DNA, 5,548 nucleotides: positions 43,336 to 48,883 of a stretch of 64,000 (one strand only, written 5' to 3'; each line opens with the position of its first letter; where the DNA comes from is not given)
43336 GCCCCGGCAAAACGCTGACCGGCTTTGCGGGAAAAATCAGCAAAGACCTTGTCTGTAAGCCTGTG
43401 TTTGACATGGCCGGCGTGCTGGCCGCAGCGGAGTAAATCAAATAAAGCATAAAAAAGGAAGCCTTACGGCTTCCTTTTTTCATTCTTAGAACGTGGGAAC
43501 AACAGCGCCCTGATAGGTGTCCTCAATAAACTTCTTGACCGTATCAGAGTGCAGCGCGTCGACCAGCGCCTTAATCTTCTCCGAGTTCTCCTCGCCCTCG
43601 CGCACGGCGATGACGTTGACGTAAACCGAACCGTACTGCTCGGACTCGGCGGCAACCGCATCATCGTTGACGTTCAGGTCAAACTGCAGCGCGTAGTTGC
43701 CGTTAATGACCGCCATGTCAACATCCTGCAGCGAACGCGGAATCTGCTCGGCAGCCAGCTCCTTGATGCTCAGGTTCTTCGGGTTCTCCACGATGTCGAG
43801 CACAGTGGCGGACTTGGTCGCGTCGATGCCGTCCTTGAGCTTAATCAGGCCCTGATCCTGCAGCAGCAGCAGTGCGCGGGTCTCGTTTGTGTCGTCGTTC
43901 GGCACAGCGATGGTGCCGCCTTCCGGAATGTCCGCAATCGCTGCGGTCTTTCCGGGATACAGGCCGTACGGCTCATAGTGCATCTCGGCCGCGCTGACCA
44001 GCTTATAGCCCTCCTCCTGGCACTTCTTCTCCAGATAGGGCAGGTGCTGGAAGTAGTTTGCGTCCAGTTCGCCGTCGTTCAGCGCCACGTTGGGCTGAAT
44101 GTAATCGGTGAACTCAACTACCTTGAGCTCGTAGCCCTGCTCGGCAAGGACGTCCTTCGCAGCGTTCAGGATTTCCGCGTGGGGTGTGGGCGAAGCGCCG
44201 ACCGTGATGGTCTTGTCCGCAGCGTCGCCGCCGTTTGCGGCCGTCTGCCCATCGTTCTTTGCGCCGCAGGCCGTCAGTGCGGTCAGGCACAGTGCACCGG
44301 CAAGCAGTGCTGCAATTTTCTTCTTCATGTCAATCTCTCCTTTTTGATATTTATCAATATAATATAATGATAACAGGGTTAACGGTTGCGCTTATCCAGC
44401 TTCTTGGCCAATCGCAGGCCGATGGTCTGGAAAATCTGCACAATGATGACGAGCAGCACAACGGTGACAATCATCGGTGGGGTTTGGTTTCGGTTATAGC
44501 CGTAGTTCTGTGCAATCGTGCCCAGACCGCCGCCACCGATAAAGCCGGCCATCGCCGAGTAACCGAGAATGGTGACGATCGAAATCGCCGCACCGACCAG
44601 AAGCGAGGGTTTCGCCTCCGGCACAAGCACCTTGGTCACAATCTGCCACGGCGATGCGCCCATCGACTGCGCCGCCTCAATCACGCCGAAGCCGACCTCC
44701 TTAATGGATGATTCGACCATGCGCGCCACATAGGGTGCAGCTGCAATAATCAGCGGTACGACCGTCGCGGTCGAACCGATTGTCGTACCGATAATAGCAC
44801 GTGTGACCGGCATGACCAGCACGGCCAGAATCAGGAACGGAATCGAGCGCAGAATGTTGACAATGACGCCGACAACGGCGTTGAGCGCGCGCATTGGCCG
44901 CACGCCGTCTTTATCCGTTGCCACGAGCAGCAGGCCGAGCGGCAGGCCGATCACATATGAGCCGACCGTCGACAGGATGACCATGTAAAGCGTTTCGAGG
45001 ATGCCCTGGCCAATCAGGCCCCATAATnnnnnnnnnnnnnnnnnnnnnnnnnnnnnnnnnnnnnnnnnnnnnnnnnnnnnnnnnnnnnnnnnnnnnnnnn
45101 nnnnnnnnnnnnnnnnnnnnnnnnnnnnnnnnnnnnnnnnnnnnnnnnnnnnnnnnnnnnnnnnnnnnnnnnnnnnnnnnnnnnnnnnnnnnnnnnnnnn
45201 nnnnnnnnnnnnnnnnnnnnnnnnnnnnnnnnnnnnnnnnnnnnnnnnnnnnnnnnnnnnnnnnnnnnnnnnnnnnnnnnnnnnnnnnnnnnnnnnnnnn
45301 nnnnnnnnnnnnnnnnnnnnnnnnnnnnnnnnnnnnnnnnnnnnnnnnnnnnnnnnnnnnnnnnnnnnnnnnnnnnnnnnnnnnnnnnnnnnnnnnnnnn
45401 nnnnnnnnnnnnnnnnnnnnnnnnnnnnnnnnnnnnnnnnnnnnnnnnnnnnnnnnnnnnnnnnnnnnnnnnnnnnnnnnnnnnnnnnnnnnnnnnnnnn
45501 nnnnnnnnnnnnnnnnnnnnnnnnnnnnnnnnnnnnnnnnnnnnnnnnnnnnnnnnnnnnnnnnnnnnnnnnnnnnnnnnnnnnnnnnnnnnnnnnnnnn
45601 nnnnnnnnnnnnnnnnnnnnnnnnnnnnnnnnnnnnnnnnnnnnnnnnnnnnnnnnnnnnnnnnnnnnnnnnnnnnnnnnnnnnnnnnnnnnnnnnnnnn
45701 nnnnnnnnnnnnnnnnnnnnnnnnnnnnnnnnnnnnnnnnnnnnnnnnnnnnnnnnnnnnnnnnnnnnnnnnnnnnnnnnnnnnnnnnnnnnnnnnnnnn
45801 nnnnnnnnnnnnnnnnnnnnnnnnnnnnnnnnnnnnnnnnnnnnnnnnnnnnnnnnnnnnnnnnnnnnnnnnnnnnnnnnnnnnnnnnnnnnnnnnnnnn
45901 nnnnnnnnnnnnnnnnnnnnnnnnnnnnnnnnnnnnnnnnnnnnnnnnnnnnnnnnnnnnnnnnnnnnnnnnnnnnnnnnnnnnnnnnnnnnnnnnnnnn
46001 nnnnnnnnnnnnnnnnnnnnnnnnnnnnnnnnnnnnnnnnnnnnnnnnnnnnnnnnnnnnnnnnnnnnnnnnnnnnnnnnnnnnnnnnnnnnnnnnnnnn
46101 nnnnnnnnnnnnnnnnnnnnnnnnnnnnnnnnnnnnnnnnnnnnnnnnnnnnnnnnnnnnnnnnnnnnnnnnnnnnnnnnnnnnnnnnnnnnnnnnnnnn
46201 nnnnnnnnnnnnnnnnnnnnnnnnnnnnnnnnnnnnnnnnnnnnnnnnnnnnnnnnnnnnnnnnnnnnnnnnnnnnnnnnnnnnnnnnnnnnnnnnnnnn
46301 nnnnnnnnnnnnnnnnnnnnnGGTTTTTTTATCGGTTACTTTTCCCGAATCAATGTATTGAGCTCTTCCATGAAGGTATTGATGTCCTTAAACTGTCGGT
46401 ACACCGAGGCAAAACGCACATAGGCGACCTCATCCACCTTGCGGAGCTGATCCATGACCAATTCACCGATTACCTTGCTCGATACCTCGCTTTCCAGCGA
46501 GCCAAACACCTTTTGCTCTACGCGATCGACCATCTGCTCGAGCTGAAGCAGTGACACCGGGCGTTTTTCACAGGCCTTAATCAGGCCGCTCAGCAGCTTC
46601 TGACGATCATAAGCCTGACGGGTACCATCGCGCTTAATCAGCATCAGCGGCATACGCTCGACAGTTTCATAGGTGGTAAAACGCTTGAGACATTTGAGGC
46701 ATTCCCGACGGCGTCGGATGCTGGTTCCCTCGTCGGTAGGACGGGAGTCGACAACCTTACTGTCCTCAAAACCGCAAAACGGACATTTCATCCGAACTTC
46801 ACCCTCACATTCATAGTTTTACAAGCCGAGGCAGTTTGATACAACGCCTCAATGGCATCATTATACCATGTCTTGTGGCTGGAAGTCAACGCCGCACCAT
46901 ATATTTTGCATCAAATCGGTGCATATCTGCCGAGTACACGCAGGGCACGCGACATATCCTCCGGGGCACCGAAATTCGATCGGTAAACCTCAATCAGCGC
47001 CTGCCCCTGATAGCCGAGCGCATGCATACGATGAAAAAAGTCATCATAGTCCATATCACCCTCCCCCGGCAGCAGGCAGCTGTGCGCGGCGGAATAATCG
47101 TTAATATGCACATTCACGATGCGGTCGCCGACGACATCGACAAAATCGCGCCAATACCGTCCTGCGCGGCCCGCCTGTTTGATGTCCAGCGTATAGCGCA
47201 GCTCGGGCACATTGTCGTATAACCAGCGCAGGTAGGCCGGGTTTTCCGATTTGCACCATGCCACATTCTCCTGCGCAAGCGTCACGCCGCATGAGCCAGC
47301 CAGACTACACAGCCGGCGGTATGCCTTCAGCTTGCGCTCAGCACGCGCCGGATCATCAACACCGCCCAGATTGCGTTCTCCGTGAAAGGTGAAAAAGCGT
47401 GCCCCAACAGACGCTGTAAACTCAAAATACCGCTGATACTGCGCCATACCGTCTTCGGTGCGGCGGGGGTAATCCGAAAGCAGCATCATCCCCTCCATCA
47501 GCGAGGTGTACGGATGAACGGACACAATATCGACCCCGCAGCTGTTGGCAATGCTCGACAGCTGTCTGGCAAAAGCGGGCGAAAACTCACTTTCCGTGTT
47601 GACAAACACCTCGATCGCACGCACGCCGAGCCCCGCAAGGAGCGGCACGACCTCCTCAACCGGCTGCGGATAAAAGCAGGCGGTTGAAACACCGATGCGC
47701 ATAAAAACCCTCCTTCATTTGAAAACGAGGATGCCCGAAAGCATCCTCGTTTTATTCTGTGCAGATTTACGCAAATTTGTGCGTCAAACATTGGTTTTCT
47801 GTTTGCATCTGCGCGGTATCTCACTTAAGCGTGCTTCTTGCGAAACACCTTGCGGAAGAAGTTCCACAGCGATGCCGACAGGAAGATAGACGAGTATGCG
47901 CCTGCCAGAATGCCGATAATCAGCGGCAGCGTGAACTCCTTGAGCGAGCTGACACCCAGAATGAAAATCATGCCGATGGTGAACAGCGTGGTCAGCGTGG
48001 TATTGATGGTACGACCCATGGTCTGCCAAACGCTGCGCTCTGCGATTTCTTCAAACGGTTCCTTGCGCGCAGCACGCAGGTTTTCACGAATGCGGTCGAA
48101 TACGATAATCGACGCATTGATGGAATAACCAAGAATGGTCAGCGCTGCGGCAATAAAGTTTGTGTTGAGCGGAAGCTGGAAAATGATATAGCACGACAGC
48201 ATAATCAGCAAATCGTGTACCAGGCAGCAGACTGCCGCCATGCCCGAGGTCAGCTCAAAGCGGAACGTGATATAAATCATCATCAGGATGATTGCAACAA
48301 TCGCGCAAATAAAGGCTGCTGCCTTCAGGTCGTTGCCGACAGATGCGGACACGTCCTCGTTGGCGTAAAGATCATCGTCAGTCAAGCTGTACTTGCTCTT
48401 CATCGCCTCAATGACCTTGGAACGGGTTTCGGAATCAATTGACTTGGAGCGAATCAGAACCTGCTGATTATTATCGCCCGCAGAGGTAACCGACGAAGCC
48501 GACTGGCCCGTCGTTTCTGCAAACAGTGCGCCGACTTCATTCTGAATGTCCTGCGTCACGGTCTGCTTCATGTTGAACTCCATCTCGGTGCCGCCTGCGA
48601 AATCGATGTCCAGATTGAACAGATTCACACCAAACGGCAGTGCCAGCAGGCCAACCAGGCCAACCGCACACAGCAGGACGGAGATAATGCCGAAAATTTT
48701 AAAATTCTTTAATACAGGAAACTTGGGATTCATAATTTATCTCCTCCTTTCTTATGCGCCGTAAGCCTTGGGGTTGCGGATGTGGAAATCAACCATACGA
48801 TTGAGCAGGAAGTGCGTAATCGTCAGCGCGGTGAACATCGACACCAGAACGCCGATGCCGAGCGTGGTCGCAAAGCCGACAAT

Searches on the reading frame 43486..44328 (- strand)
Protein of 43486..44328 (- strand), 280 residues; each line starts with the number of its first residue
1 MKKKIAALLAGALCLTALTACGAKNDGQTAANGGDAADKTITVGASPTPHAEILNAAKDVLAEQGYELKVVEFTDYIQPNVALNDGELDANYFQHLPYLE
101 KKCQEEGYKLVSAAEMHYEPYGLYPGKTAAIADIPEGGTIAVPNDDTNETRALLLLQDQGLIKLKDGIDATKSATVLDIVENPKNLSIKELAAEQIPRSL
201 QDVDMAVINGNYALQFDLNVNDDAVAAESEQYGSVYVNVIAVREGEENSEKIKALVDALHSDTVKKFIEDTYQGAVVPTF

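Call 10: search_protein_families(library=ncbifam, proteins=[window:43486-44328:-], max_evalue=0.00001)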
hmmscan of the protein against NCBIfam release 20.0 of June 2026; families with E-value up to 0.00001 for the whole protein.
window:43486-44328:- (280 aa): 3 families
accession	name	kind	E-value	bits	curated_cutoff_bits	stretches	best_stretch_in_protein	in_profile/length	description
NF008285.0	PRK11063.1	subfamily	1.1e-61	208.6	374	1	14-277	16-268/271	methionine ABC transporter substrate-binding lipoprotein MetQ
TIGR00363.1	TIGR00363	subfamily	1.5e-59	201.7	228.85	1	29-278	16-256/258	MetQ/NlpA family lipoprotein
NF007364.1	PRK09861.1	equivalog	4.8e-50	170.6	487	1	35-279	28-271/272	lipoprotein NlpA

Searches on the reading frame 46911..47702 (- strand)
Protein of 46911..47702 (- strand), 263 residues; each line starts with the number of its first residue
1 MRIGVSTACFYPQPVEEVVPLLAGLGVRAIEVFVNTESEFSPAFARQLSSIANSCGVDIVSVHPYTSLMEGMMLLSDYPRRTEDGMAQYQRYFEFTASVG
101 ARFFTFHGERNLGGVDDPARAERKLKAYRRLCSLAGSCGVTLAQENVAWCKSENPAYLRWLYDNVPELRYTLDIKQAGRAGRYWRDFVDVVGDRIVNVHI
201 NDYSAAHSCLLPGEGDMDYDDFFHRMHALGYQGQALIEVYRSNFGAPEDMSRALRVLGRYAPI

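Call 10: search_protein_families(library=ncbifam, proteins=[window:46911-47702:-], max_evalue=0.00001)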
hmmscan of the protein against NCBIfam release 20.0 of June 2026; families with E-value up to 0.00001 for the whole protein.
window:46911-47702:- (263 aa): 1 family
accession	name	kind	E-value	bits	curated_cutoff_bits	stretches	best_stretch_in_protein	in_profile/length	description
NF007360.0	PRK09856.1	equivalog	2.4e-08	33.9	305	1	1-248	1-257/276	fructoselysine 3-epimerase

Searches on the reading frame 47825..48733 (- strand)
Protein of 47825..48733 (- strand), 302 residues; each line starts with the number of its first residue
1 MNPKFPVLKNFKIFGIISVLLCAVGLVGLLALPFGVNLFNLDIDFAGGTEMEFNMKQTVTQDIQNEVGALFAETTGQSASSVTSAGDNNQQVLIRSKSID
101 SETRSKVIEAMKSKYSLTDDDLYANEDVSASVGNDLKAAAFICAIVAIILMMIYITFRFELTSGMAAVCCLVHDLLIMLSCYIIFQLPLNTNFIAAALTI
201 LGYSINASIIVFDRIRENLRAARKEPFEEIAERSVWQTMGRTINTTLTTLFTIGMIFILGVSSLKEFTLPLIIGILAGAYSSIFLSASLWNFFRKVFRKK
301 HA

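Call 10: search_protein_families(library=ncbifam, proteins=[window:47825-48733:-], max_evalue=0.00001)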
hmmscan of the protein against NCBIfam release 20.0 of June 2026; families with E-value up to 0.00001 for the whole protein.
window:47825-48733:- (302 aa): 25 families
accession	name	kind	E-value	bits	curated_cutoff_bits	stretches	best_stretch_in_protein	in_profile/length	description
TIGR00966.2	transloc_SecF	equivalog_domain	3e-80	269.7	160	1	5-291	1-277/279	protein translocase subunit SecF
NF009583.0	PRK13024.1-3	subfamily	4.5e-68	230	721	1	6-299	458-739/755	protein translocase subunit SecDF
NF009581.0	PRK13024.1-1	equivalog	3.6e-60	203.9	1058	1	7-297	451-733/752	protein translocase subunit SecDF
NF009584.0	PRK13024.1-4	equivalog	3.3e-55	187.8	1171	1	4-300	450-738/759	protein translocase subunit SecDF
NF009585.0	PRK13024.1-5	equivalog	2.2e-52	178.3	1037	1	2-291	667-975/993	protein translocase subunit SecDF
TIGR00916.1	2A0604s01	subfamily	1.8e-46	158.6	148.6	1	56-283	10-231/231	SecD/SecF family protein translocase subunit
NF011315.0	PRK14726.1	equivalog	9.9e-46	156.2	1249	1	17-295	559-829/855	protein translocase subunit SecDF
NF009580.0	PRK13023.1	equivalog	1.5e-39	135.9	1153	1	11-293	477-750/775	protein translocase subunit SecDF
NF009582.0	PRK13024.1-2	equivalog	4.9e-39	134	723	1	36-299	555-830/859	protein translocase subunit SecDF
NF046001.1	SecDF_plasm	equivalog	9.8e-31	106.6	500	1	4-295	533-848/878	protein translocase subunit SecDF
NF009540.0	PRK12911.1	equivalog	1.6e-29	102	1878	1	125-293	1221-1394/1403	bifunctional preprotein translocase subunit SecD/SecF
NF041305.1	SecF_Halo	equivalog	1.9e-16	60.3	420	1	18-294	25-284/289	protein translocase subunit SecF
NF006355.0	PRK08578.1-3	equivalog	9e-16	58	421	1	23-293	30-283/290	preprotein translocase subunit SecF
NF006353.0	PRK08578.1-1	subfamily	1.3e-15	57.6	282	1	9-284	3-265/281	preprotein translocase subunit SecF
TIGR01129.1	secD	equivalog_domain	2.4e-15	56.6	244.4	1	124-288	234-395/397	protein translocase subunit SecD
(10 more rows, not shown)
